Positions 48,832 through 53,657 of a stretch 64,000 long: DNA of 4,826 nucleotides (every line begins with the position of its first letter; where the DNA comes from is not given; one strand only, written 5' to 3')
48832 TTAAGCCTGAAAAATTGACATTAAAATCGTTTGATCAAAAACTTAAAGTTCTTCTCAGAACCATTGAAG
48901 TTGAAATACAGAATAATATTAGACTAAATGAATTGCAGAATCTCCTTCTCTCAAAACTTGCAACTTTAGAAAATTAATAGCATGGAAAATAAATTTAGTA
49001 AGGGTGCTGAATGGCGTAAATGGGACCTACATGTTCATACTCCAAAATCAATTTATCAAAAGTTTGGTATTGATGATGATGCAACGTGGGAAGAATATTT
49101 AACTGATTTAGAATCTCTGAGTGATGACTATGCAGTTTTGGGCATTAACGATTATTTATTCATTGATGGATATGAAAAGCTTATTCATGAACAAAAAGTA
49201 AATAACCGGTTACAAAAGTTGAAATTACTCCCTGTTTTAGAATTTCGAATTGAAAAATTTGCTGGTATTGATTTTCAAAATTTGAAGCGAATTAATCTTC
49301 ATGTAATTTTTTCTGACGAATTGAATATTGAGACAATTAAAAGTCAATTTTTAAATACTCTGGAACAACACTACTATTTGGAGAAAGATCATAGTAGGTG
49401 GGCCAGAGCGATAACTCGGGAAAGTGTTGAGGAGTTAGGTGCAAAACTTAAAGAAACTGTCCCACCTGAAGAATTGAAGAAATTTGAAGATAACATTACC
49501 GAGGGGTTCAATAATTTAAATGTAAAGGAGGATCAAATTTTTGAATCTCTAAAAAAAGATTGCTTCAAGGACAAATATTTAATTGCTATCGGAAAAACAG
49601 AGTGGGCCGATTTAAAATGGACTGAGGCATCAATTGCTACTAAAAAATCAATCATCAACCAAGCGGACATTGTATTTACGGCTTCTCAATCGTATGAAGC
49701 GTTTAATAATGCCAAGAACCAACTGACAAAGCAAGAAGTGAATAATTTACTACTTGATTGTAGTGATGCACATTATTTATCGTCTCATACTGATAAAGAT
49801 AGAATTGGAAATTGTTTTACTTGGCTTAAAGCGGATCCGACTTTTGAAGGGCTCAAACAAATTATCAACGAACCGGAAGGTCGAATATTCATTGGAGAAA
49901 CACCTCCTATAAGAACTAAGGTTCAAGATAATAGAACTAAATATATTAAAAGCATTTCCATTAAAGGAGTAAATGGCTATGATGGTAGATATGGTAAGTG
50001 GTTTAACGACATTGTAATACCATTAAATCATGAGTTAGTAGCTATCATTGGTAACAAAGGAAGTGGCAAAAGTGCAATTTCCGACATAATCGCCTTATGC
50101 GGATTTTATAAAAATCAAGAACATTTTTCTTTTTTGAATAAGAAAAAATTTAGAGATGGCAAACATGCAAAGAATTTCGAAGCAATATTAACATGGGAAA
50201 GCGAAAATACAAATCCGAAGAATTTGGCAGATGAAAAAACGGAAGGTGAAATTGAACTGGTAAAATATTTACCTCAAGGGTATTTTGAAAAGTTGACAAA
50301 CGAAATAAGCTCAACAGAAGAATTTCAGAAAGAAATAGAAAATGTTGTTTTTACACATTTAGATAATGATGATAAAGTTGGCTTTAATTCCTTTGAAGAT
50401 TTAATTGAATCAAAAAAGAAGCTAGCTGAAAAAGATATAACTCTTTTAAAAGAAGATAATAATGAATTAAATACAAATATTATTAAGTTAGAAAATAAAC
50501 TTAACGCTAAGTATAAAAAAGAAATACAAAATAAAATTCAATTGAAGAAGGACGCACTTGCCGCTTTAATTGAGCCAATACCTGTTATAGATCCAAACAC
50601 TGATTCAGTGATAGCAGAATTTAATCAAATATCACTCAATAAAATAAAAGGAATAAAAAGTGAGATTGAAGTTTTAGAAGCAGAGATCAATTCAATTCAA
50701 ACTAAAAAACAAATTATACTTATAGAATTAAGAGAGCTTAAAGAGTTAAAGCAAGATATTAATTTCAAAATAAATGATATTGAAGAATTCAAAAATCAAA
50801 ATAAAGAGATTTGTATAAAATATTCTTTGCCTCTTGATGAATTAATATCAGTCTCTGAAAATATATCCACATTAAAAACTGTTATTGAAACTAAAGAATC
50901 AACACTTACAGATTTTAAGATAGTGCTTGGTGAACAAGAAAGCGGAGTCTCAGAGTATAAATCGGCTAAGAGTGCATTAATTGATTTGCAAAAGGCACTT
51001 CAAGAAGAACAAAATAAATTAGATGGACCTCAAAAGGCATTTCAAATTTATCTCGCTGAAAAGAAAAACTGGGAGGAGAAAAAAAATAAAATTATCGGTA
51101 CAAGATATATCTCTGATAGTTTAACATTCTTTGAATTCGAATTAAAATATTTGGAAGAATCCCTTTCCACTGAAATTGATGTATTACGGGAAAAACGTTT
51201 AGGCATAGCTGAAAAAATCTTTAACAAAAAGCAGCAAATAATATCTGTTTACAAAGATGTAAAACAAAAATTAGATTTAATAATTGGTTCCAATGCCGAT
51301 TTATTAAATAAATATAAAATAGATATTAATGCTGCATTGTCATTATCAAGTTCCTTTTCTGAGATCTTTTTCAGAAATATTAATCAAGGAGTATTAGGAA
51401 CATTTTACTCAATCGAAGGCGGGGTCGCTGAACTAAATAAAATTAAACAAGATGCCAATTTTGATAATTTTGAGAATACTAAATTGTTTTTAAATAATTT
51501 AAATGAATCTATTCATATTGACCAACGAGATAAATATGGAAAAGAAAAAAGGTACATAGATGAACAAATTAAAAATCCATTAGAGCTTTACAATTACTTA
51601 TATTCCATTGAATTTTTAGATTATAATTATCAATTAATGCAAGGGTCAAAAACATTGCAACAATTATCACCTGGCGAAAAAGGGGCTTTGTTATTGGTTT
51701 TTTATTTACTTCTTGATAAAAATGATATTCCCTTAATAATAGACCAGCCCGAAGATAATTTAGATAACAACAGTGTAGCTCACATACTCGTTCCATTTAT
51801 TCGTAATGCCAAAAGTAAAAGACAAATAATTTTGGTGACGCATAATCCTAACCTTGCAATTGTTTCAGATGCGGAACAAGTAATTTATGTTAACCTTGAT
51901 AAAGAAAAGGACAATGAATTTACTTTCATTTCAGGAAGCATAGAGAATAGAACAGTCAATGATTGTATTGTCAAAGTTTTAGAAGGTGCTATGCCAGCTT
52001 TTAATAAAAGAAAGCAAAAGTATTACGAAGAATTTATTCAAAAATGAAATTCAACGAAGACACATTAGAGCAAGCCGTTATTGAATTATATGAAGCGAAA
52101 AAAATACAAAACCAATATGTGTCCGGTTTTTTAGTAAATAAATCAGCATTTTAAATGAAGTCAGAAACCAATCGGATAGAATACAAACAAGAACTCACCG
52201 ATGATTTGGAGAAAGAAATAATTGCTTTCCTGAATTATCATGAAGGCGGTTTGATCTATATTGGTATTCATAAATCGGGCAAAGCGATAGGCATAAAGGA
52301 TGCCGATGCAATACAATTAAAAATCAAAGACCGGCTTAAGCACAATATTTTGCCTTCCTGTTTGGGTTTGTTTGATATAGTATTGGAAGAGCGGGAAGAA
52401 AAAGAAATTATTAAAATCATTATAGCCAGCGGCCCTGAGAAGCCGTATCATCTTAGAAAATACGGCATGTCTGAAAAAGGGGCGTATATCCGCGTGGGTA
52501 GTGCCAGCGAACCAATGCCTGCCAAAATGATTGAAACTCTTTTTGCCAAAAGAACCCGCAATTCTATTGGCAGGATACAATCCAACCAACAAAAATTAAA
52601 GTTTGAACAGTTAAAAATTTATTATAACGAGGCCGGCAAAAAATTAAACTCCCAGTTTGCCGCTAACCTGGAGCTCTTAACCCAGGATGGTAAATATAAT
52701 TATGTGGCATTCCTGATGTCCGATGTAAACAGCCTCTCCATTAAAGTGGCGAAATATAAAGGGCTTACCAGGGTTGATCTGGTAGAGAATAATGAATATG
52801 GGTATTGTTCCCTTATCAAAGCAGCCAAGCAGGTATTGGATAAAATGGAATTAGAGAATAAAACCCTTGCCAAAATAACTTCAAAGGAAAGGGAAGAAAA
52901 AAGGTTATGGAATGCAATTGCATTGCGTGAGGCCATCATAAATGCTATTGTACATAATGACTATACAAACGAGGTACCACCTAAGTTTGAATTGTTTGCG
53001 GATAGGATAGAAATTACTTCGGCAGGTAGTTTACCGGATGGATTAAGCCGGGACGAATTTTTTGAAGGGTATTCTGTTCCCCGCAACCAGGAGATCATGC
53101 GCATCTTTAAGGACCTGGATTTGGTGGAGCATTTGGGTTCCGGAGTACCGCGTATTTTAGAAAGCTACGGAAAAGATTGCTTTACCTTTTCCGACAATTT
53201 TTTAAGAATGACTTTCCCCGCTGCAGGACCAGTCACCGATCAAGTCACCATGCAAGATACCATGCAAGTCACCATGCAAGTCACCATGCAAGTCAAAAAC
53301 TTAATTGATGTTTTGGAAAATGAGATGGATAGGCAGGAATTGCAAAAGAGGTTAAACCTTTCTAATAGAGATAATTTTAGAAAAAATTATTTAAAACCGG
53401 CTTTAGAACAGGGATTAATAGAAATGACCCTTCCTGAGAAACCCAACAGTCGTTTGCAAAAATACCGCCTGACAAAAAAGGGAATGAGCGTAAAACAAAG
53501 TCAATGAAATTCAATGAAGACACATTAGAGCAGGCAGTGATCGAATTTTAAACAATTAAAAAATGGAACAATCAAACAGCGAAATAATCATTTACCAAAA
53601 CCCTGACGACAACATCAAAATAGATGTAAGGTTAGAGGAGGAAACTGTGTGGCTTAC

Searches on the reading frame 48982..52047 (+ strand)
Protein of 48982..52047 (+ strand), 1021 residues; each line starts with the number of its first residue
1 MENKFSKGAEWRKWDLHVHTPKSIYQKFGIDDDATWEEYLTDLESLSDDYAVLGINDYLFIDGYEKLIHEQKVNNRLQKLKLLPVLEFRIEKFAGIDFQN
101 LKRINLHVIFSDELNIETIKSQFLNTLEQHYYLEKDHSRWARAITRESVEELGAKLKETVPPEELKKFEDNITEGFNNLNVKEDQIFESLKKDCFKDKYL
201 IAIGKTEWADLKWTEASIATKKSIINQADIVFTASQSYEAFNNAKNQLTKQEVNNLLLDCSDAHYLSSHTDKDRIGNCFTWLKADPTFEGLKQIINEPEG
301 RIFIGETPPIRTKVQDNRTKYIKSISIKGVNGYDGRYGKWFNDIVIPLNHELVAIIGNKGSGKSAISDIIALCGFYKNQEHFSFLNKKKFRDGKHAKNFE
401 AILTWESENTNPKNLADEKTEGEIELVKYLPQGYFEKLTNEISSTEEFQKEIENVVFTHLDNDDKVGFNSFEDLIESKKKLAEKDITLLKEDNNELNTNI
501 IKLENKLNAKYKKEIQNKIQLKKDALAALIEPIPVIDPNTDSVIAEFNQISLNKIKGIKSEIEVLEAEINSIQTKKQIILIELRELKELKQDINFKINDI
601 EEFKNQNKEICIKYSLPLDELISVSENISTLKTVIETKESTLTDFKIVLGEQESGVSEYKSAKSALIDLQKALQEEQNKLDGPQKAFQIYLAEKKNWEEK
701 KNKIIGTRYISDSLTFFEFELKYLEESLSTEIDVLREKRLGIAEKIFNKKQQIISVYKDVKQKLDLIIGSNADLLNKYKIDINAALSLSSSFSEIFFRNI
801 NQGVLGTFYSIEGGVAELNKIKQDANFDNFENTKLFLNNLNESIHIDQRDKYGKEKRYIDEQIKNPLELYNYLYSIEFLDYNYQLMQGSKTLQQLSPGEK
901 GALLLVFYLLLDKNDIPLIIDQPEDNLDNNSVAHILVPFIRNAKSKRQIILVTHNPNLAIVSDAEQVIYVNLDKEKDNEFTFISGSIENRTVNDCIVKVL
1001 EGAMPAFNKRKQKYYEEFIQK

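Call 28: search_protein_families(library=pfam, proteins=[window:48982-52047:+], max_evalue=0.001)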
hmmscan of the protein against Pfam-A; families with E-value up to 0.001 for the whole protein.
window:48982-52047:+ (1021 aa): 2 families
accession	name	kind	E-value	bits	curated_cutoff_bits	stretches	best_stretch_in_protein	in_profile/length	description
PF13304.12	AAA_21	-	3.1e-07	31.2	27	1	754-958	88-302/304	AAA domain, putative AbiEii toxin, Type IV TA system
PF02463.25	SMC_N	-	1e-06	28.8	40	1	342-971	16-212/220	RecF/RecN/SMC N terminal domain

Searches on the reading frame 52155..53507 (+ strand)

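Call 28: search_protein_families(library=pfam, proteins=[window:52155-53507:+], max_evalue=0.001)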
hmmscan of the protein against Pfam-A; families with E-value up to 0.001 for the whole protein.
window:52155-53507:+ (450 aa): 3 families
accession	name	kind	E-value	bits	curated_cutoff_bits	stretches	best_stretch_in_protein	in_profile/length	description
PF21247.3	Fic-like_C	-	2e-28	98.5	27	1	379-440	2-64/64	Filamentation induced by cAMP protein Fic-like, C-terminal domain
PF04326.19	SLFN_AlbA_2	-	1.4e-18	68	25.3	1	4-121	1-117/118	Schlafen, AlbA_2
PF13749.12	HATPase_c_4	-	1.2e-14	54.5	26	1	276-340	4-70/89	Putative ATP-dependent DNA helicase recG C-terminal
